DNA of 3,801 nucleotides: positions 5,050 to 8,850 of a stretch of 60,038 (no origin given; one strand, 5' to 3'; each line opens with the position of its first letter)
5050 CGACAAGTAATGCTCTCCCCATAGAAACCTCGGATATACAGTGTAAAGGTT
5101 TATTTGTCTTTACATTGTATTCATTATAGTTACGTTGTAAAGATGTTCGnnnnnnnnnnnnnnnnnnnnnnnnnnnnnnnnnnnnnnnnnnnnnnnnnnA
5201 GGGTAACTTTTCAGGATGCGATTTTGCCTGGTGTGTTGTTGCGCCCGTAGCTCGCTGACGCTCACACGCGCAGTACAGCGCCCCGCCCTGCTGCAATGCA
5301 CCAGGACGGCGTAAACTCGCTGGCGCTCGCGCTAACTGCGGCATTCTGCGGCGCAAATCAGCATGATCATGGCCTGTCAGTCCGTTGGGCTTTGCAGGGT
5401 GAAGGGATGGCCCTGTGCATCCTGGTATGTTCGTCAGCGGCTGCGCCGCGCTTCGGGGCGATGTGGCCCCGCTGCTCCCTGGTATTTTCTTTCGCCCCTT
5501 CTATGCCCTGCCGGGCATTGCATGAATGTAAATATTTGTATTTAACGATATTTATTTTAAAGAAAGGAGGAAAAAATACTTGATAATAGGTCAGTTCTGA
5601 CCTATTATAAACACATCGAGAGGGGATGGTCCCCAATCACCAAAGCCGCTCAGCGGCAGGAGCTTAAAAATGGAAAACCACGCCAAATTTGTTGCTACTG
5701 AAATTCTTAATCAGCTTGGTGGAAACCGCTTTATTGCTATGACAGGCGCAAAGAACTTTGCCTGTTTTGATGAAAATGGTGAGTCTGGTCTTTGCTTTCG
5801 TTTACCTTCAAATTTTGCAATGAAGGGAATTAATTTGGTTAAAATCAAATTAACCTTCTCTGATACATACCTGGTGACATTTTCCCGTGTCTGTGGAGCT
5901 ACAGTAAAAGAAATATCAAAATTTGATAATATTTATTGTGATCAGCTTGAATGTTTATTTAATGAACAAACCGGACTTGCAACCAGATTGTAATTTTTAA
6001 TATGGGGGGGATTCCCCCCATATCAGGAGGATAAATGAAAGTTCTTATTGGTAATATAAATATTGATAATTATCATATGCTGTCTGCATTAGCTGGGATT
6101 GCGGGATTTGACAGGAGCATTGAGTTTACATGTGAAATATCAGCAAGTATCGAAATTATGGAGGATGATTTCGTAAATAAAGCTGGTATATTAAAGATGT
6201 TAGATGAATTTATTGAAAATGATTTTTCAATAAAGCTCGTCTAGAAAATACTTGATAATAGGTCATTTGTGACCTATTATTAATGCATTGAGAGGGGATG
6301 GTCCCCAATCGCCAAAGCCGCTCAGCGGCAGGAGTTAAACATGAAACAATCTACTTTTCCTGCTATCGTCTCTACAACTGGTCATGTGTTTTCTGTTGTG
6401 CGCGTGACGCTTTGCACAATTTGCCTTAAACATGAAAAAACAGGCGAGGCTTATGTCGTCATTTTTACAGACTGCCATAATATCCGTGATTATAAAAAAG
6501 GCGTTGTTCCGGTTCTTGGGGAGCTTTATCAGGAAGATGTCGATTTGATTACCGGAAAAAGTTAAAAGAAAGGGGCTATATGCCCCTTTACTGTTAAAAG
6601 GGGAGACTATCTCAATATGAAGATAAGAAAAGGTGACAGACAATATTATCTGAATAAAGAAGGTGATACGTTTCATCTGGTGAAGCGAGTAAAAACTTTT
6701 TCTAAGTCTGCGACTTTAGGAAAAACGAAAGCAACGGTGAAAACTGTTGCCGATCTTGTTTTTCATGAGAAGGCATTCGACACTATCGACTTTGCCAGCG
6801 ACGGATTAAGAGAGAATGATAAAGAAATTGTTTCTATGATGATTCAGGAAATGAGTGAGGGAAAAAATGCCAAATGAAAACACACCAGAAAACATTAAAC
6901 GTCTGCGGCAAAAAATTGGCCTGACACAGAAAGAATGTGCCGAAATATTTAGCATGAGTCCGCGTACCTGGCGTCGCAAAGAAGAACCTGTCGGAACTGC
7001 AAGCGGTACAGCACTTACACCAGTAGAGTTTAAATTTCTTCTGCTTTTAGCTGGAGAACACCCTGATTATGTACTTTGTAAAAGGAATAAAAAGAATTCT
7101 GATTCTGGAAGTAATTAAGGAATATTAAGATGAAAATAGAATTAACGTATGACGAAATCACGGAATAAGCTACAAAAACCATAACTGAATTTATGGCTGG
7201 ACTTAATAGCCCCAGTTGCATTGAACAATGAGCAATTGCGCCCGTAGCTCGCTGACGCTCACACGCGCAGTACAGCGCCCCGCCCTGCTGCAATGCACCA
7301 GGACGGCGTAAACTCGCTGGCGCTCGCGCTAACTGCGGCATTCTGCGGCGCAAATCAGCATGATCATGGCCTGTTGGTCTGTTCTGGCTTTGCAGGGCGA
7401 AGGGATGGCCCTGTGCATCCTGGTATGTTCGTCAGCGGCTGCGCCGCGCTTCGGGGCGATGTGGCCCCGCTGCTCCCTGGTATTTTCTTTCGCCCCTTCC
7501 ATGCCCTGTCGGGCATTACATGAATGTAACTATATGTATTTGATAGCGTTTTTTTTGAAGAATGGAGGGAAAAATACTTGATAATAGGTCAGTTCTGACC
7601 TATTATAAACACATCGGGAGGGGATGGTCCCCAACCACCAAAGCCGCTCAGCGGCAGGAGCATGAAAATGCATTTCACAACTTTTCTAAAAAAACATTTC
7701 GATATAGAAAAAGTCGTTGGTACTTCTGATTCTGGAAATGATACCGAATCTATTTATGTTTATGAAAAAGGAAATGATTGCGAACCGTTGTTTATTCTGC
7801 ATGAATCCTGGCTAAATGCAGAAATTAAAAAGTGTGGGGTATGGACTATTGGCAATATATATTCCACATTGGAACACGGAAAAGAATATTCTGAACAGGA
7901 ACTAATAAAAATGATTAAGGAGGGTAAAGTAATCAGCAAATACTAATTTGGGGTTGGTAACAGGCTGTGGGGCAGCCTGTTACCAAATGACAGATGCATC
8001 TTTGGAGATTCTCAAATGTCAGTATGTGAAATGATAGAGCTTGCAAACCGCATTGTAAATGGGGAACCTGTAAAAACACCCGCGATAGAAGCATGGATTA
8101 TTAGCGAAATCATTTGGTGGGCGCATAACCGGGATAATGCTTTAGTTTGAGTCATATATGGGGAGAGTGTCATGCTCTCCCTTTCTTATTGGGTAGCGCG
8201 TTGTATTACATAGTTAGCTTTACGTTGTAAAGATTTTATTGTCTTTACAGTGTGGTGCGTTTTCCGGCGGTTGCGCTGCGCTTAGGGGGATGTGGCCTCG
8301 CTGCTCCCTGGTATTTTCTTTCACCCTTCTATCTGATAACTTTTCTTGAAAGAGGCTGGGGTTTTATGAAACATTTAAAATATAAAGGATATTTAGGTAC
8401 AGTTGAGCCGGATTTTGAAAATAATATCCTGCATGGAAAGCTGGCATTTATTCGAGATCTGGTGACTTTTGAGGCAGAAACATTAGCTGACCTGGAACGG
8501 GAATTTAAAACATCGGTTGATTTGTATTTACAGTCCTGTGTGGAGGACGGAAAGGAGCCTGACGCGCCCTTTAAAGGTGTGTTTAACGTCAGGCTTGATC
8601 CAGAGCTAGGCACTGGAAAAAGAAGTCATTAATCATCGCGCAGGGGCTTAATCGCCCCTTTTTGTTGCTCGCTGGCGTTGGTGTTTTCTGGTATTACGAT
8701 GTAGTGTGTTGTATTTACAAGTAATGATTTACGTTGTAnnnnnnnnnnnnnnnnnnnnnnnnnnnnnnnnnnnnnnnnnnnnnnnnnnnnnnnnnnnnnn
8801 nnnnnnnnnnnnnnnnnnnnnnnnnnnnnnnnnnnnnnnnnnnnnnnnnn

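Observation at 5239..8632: Leading-region island of small ORFan genes behind ~340 bp GC-rich repeated elements (candidate ssDNA promoters, possible anti-defence cargo)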

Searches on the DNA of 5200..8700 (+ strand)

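Call 4: search_dna_similar(query=window:5200-8700:+, collection=plasmids, mode=near, max_rows=25)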
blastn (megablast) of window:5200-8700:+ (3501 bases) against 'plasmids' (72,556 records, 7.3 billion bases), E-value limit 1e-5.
Records with a match: 1200; places in all: 2572; records where one place covers at least 80% of the query: 251.
Best place of each record, by identity: >=99% 62; 95-99% 493; 90-95% 517; 80-90% 127; 60-80% 1.
By first word of the organism name: Escherichia 939; Salmonella 120; Klebsiella 78; Shigella 39; Citrobacter 9; Enterobacter 5; uncultured 2; Morganella 2; Cronobacter 1; Kluyvera 1; and 4 more.
By predicted mobility (MOB-suite, as given by PLSDB): conjugative 1120; mobilizable 54; non-mobilizable 26.
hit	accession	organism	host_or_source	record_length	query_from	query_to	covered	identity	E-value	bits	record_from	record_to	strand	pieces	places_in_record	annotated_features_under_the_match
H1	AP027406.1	Escherichia coli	Sus scrofa,cell culture,feces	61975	1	3501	100%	99.6%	0e+0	6383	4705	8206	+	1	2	hypothetical protein (x8)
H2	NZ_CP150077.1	Escherichia coli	cell culture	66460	18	3501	100%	99.8%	0e+0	6396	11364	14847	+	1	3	hypothetical protein (x7) | antitoxin Xre-like helix-turn-helix domain-containing protein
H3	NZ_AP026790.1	Escherichia coli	Homo sapiens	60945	1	3501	100%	99.2%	0e+0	7884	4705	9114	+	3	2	hypothetical protein (x6) | antitoxin Xre-like helix-turn-helix domain-containing protein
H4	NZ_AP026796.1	Escherichia coli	Homo sapiens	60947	1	3501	100%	99.2%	0e+0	7884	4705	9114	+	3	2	hypothetical protein (x6) | antitoxin Xre-like helix-turn-helix domain-containing protein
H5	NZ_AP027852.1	Escherichia coli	Homo sapiens,whole organism,feces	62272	1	3501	100%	99.2%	0e+0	7884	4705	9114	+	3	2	hypothetical protein (x6) | antitoxin Xre-like helix-turn-helix domain-containing protein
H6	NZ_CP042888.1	Escherichia coli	surface water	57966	1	3501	100%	99.2%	0e+0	7879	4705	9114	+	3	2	hypothetical protein (x6) | type II toxin-antitoxin system HicB family antitoxin | antitoxin Xre-like helix-turn-helix domain-containing protein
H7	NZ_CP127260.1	Escherichia coli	Coturnix coturnix,Cell culture,feces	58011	1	3501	100%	99.2%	0e+0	7879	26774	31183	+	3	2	hypothetical protein (x6) | type II toxin-antitoxin system HicB family antitoxin | antitoxin Xre-like helix-turn-helix domain-containing protein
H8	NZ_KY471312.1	Escherichia coli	Homo sapiens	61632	1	3501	100%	99.1%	0e+0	7549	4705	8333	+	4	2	hypothetical protein (x7) | antitoxin Xre-like helix-turn-helix domain-containing protein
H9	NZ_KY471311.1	Escherichia coli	Homo sapiens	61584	1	3501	100%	99.1%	0e+0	7544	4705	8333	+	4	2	hypothetical protein (x7) | antitoxin Xre-like helix-turn-helix domain-containing protein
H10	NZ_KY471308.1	Escherichia coli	Homo sapiens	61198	1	3501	100%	99.1%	0e+0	7544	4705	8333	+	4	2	hypothetical protein (x7) | antitoxin Xre-like helix-turn-helix domain-containing protein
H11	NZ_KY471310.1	Escherichia coli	Homo sapiens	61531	1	3501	100%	99.1%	0e+0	7544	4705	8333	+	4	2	hypothetical protein (x7) | antitoxin Xre-like helix-turn-helix domain-containing protein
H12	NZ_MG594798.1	Escherichia coli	urine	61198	1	3501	100%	99.0%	0e+0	7533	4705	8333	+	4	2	hypothetical protein (x7) | antitoxin Xre-like helix-turn-helix domain-containing protein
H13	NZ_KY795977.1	Escherichia coli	Homo sapiens,urine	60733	1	3501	100%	99.0%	0e+0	7834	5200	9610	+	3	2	hypothetical protein (x8) | antitoxin Xre-like helix-turn-helix domain-containing protein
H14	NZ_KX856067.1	Salmonella enterica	human stool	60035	1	3501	100%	99.0%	0e+0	7828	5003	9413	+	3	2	hypothetical protein (x8) | antitoxin Xre-like helix-turn-helix domain-containing protein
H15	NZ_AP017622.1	Escherichia coli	Bos taurus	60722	1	3501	100%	98.9%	0e+0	7823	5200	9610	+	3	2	hypothetical protein (x6) | antitoxin Xre-like helix-turn-helix domain-containing protein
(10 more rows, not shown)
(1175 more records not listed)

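Call 7: get_annotated_region(hit=H3, flank=6000)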
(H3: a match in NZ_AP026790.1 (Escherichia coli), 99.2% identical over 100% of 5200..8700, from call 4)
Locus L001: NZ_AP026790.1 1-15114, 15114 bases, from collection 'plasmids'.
description: Escherichia coli strain IPCEC42 plasmid pIPCEC42_2, complete sequence
organism: Escherichia coli (NCBI taxid 562)
taxonomy: Bacteria; Pseudomonadota; Gammaproteobacteria; Enterobacterales; Enterobacteriaceae; Escherichia; Escherichia coli
host: -; source: Homo sapiens; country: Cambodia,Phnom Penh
typing (MOB-suite, as given by PLSDB): conjugative; replicon IncI2; relaxase MOBP; mating-pair formation MPF_T
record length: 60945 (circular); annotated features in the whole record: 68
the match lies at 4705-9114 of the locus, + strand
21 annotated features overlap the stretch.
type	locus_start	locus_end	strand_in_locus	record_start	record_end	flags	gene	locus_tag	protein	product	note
CDS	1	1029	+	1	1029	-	repA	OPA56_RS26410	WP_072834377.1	plasmid replication initiator RepA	-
CDS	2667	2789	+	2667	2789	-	-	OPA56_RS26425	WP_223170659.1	type I toxin-antitoxin system Hok family toxin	-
CDS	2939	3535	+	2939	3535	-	-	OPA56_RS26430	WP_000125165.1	ProQ/FINO family protein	-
CDS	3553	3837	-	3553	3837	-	-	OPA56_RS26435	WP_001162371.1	hypothetical protein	-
CDS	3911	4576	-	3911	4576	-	-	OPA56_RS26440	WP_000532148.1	division plane positioning ATPase MipZ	-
CDS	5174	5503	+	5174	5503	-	-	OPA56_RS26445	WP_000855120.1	hypothetical protein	-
CDS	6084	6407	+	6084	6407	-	-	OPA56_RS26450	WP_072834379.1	hypothetical protein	-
CDS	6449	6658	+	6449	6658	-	-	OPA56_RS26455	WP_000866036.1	hypothetical protein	-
CDS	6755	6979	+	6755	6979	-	-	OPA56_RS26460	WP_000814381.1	hypothetical protein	-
CDS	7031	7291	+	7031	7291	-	-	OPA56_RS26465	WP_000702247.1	hypothetical protein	-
CDS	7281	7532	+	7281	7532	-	-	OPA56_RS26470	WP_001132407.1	antitoxin Xre-like helix-turn-helix domain-containing protein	-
CDS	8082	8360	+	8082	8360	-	-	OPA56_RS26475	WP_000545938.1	hypothetical protein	-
CDS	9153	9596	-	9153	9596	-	-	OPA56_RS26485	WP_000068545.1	hypothetical protein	-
CDS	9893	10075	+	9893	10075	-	-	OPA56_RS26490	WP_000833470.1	type II toxin-antitoxin system HicA family toxin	-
CDS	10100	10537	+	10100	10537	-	-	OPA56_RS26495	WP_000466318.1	type II toxin-antitoxin system HicB family antitoxin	-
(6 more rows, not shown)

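Call 8: search_dna_similar(query=window:5239-5560:+, collection=plasmids, mode=distant, max_rows=40, rows=spread)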
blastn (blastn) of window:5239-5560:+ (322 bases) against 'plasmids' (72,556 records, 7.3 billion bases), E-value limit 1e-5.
Records with a match: 1571; places in all: 3605; records where one place covers at least 80% of the query: 1081.
Best place of each record, by identity: >=99% 27; 95-99% 538; 90-95% 775; 80-90% 165; 60-80% 66.
By first word of the organism name: Escherichia 1262; Salmonella 122; Klebsiella 88; Shigella 46; Citrobacter 19; Enterobacter 9; Erwinia 5; Morganella 3; Serratia 3; Pantoea 3; and 9 more.
By predicted mobility (MOB-suite, as given by PLSDB): conjugative 1454; mobilizable 75; non-mobilizable 42.
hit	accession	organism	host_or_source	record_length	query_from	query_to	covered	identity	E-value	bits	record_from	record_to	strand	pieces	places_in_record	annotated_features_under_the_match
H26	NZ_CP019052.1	Escherichia coli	Homo sapiens,Rectal Swab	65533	1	322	100%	100.0%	1e-163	581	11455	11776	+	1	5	none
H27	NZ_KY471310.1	Escherichia coli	Homo sapiens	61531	1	322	100%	98.0%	1e-150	769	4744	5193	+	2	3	hypothetical protein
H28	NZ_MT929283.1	Escherichia coli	-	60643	1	322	100%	97.5%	3e-152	544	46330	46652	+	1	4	hypothetical protein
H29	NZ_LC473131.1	Escherichia coli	-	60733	1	322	100%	97.5%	3e-152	544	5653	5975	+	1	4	hypothetical protein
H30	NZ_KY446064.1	Escherichia coli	swine gut microbiota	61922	1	322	100%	96.9%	2e-149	535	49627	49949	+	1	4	hypothetical protein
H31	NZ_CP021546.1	Klebsiella pneumoniae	-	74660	1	322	100%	96.6%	8e-148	530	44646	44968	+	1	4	none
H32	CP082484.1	Salmonella enterica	animal-swine-market swine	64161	1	322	100%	96.3%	9e-147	526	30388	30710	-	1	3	none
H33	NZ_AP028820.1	Escherichia fergusonii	-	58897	1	305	95%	96.4%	1e-138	499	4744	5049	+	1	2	none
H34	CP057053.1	Escherichia coli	culture,Pooled cattle faecal samples ...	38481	1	319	99%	89.3%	4e-113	415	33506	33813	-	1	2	none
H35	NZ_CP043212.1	Escherichia coli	mouse gut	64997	1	281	87%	97.9%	3e-133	480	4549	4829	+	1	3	none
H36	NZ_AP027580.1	Escherichia coli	Homo sapiens,whole organism,feces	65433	1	281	87%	97.9%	3e-133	480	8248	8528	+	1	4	none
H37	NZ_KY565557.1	Escherichia coli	chicken retail meat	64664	1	281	87%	96.3%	2e-130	667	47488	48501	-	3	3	hypothetical protein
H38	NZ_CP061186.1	Escherichia coli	feces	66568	1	281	87%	95.4%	7e-123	447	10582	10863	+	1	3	hypothetical protein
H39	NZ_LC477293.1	Shigella sonnei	Homo sapiens,stool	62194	1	281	87%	95.4%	7e-123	447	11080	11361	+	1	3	hypothetical protein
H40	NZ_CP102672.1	Escherichia coli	Homo sapiens,urine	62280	1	281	87%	95.0%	9e-122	443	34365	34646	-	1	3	none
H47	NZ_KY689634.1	Escherichia coli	human feces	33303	1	266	83%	92.9%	2e-105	389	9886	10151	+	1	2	none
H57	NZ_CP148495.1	Escherichia coli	Chicken,single cell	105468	233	292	19%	88.3%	1e-11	78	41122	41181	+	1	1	none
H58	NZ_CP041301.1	Escherichia coli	Homo sapiens,urine from healthy adult ...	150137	239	292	17%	90.7%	5e-11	76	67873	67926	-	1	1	none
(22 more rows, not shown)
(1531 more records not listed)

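Call 9: get_annotated_region(hit=H58, flank=4000)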
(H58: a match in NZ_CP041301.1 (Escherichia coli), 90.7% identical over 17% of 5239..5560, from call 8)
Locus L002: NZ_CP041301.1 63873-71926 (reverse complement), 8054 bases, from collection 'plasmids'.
description: Escherichia coli strain MSHS 472 plasmid pCys-6, complete sequence
organism: Escherichia coli (NCBI taxid 562)
taxonomy: Bacteria; Pseudomonadota; Gammaproteobacteria; Enterobacterales; Enterobacteriaceae; Escherichia; Escherichia coli
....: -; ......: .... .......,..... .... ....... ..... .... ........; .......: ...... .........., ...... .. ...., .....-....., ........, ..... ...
typing (MOB-suite, as given by PLSDB): conjugative; replicon IncFIA,IncFIB,IncFIC; relaxase MOBF,MOBF,MOBF,MOBF,MOBF; mating-pair formation MPF_F
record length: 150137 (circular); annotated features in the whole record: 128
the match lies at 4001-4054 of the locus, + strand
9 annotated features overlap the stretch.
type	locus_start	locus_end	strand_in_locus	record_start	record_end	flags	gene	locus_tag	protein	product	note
CDS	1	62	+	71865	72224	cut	-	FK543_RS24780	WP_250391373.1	hypothetical protein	-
CDS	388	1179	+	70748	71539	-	-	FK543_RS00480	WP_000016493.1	site-specific integrase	GO:0015074 - DNA integration [Evidence IEA]; GO:0006310 - DNA recombination [Evidence IEA]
CDS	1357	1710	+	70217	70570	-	cmi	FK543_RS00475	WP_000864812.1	colicin M immunity protein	-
CDS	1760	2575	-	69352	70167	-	cma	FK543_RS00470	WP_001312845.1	lipid II-degrading bacteriocin colicin M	-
CDS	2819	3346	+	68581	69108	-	cbi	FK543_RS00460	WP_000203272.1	colicin B immunity protein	-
CDS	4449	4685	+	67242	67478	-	cvi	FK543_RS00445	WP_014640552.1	colicin V immunity protein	-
CDS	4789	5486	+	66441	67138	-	-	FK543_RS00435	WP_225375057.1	IS1-like element IS1B family transposase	GO:0006313 - DNA transposition [Evidence IEA]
predicted_resistance_gene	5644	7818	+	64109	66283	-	iroN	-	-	siderophore salmochelin receptor IroN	predicted by amrfinderplus; class ; identity 99.86%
predicted_resistance_gene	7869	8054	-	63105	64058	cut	iroE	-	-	catecholate siderophore esterase IroE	predicted by amrfinderplus; class ; identity 100.0%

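Call 10: get_annotated_region(hit=H57, flank=4000)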
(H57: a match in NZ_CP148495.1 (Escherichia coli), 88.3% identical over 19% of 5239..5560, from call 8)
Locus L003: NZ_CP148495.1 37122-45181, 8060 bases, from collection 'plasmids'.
description: Escherichia coli strain Z1323CEC0003 plasmid pZ1323CEC0003-3, complete sequence
organism: Escherichia coli (NCBI taxid 562)
taxonomy: Bacteria; Pseudomonadota; Gammaproteobacteria; Enterobacterales; Enterobacteriaceae; Escherichia; Escherichia coli
host: -; source: Chicken,single cell; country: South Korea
typing (MOB-suite, as given by PLSDB): conjugative; replicon IncFIA,IncFII; relaxase MOBF,MOBP; mating-pair formation MPF_F
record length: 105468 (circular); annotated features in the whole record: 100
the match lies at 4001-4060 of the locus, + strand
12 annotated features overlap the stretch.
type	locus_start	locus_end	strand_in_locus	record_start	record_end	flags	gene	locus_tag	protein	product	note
CDS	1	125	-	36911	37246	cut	-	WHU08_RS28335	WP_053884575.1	colicin E1 family microcin immunity protein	GO:0030153 - bacteriocin immunity [Evidence IEA]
CDS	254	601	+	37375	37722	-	-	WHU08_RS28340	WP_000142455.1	DUF6404 family protein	-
CDS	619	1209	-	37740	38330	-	-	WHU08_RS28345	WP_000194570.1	hypothetical protein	-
CDS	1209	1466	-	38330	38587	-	-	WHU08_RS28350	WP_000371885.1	hypothetical protein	-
CDS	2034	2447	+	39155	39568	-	-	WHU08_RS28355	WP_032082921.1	hypothetical protein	-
CDS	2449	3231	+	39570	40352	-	-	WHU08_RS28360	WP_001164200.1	site-specific integrase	GO:0015074 - DNA integration [Evidence IEA]; GO:0006310 - DNA recombination [Evidence IEA]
CDS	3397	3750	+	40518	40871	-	cmi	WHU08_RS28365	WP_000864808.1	colicin M immunity protein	-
CDS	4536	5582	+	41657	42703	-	-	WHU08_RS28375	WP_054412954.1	IS481 family transposase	-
CDS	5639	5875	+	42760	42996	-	cvi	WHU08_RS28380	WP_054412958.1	colicin V immunity protein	-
CDS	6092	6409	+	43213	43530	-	-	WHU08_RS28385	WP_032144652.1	colicin V family bacteriocin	-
CDS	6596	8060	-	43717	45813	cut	-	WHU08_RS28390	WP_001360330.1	microcin H47 export transporter peptidase/ATP-binding subunit MchF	-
predicted_resistance_gene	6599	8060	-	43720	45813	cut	mchF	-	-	microcin H47 export transporter peptidase/ATP-binding subunit MchF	predicted by amrfinderplus; class ; identity 100.0%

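Call 11: get_annotated_region(hit=H47, flank=5000)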
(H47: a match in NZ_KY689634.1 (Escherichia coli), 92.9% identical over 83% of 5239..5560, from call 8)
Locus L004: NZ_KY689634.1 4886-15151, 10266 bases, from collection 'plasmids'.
description: Escherichia coli strain 31349 plasmid p31349, complete sequence
organism: Escherichia coli (NCBI taxid 562)
taxonomy: Bacteria; Pseudomonadota; Gammaproteobacteria; Enterobacterales; Enterobacteriaceae; Escherichia; Escherichia coli
host: -; source: human feces; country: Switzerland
typing (MOB-suite, as given by PLSDB): conjugative; replicon IncX4; relaxase MOBP; mating-pair formation MPF_T
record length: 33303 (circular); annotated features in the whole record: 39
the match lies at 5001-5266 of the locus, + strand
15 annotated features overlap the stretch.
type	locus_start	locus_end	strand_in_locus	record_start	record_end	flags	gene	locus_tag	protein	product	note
CDS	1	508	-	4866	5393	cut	-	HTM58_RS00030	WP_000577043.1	DUF2726 domain-containing protein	-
CDS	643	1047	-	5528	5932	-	-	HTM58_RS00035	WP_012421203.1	hypothetical protein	-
CDS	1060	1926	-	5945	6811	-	-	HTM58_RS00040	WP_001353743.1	replication initiation protein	GO:0006270 - DNA replication initiation [Evidence IEA]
CDS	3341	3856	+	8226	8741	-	-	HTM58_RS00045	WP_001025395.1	J domain-containing protein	GO:0006457 - protein folding [Evidence IEA]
CDS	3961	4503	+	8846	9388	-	-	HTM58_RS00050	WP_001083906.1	hypothetical protein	-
CDS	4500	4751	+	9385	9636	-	-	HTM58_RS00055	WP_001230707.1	hypothetical protein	-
CDS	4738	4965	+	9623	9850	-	-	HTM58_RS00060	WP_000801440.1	hypothetical protein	-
CDS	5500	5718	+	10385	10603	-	-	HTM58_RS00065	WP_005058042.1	hypothetical protein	-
CDS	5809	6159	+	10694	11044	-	-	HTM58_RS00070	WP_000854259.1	hypothetical protein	-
CDS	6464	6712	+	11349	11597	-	-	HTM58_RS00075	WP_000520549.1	type II toxin-antitoxin system HicA family toxin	-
CDS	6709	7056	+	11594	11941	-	-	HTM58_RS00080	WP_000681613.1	type II toxin-antitoxin system HicB family antitoxin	-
CDS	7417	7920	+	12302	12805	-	taxA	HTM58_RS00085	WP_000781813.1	relaxosome-coupling protein TaxA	-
CDS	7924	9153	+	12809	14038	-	taxC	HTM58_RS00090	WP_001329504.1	DNA relaxase/nickase TaxC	-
CDS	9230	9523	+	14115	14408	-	-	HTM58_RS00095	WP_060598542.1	sigma factor-like helix-turn-helix DNA-binding protein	GO:0006352 - DNA-templated transcription initiation [Evidence IEA]; GO:0006355 - regulation of DNA-templated ...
CDS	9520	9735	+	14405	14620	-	-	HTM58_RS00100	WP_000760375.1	EexN family lipoprotein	-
